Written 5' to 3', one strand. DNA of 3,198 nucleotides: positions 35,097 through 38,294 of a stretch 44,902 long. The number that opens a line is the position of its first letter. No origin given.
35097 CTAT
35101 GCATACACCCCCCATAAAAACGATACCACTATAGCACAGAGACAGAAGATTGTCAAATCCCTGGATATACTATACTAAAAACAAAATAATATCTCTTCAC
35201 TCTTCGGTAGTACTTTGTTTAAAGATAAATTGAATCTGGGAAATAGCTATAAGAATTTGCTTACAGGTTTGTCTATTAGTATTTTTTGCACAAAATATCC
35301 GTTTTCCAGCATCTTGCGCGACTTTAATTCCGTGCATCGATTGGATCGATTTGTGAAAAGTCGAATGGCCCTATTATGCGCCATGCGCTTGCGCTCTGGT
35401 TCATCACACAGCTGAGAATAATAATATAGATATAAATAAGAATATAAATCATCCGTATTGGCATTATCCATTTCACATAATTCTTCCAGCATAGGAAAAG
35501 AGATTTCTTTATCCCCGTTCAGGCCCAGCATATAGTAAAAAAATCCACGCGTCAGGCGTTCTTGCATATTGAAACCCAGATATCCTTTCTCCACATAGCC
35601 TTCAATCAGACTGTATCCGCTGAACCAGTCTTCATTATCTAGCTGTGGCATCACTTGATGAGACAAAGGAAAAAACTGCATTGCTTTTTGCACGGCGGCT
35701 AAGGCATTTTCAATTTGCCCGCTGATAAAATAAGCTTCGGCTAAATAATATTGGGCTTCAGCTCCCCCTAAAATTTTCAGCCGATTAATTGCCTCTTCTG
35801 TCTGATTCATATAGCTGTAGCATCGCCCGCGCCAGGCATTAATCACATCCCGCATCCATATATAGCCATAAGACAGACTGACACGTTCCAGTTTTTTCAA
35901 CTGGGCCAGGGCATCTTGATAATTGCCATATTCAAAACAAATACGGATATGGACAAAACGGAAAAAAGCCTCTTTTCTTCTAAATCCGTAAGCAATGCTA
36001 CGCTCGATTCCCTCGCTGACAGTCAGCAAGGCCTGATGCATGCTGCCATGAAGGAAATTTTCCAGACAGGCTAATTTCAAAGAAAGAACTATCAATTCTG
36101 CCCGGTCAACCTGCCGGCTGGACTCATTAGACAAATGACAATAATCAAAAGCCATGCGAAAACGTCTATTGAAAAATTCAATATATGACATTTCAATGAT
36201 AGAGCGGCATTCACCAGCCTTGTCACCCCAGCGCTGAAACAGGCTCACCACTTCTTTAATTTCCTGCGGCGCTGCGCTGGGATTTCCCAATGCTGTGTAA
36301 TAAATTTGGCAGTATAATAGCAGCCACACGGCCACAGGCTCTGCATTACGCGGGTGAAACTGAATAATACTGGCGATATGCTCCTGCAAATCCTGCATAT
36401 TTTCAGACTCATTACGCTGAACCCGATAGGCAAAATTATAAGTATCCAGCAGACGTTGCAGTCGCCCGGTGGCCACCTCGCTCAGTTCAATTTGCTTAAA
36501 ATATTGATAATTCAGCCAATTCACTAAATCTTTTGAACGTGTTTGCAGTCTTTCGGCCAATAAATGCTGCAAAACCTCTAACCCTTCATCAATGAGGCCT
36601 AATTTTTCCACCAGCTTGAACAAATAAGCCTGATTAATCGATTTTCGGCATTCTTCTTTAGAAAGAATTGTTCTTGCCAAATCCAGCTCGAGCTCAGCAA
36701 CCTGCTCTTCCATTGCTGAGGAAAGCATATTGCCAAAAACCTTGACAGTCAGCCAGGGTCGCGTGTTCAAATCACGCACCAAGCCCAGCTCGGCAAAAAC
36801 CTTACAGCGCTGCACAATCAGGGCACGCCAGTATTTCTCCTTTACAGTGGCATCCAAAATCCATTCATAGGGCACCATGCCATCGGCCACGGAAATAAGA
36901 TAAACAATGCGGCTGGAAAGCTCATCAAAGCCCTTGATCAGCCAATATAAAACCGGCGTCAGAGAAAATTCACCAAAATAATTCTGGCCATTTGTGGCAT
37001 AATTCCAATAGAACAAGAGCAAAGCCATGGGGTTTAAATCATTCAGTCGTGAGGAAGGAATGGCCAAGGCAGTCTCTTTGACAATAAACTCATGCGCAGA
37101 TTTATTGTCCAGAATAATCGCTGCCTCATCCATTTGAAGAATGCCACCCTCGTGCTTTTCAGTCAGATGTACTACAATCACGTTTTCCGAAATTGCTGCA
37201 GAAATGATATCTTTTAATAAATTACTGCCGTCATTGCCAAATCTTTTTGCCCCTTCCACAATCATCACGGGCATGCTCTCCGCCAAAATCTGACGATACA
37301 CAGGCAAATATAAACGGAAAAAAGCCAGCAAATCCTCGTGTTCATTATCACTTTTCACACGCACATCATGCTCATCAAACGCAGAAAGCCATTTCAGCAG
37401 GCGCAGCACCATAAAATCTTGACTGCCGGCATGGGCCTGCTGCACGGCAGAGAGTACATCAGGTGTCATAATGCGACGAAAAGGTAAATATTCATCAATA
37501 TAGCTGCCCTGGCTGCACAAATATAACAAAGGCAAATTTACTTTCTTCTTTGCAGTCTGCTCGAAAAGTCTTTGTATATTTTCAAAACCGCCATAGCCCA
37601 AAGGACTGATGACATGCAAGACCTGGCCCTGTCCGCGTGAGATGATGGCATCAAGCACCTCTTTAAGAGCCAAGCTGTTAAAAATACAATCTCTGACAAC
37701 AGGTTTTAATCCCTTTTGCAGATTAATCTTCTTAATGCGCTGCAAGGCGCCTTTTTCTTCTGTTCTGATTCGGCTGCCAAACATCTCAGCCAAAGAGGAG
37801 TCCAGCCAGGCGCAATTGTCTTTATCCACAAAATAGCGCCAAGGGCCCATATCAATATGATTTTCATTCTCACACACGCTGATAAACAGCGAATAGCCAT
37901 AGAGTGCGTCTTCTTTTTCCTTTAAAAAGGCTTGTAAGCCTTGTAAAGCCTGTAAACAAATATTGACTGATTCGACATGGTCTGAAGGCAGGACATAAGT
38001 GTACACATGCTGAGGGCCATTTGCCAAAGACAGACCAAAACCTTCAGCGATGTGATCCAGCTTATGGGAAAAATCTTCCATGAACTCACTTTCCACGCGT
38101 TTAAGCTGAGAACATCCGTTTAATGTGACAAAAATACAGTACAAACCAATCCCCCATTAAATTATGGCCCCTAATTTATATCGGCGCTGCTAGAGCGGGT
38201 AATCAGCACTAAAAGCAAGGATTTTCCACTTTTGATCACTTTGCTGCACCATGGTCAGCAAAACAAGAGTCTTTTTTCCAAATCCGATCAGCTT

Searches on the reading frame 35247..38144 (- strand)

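Call 33: search_protein_families(library=ncbifam, proteins=[window:35247-38144:-], max_evalue=0.00001)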
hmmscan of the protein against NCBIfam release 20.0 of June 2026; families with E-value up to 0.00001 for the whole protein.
window:35247-38144:- (965 aa): 0 families

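Call 40: search_protein_families(library=pfam, proteins=[window:35247-38144:-], max_evalue=0.001)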
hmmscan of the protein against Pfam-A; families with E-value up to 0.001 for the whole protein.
window:35247-38144:- (965 aa): 3 families
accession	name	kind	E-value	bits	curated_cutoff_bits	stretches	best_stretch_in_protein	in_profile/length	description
PF07719.23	TPR_2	-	1.6e-05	25.1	27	0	795-826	1-32/34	Tetratricopeptide repeat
PF13428.12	TPR_14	-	8.8e-05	23.3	23.5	0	796-832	2-38/44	Tetratricopeptide repeat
PF00515.34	TPR_1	-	0.00039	20.6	27.8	0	795-826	1-32/34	Tetratricopeptide repeat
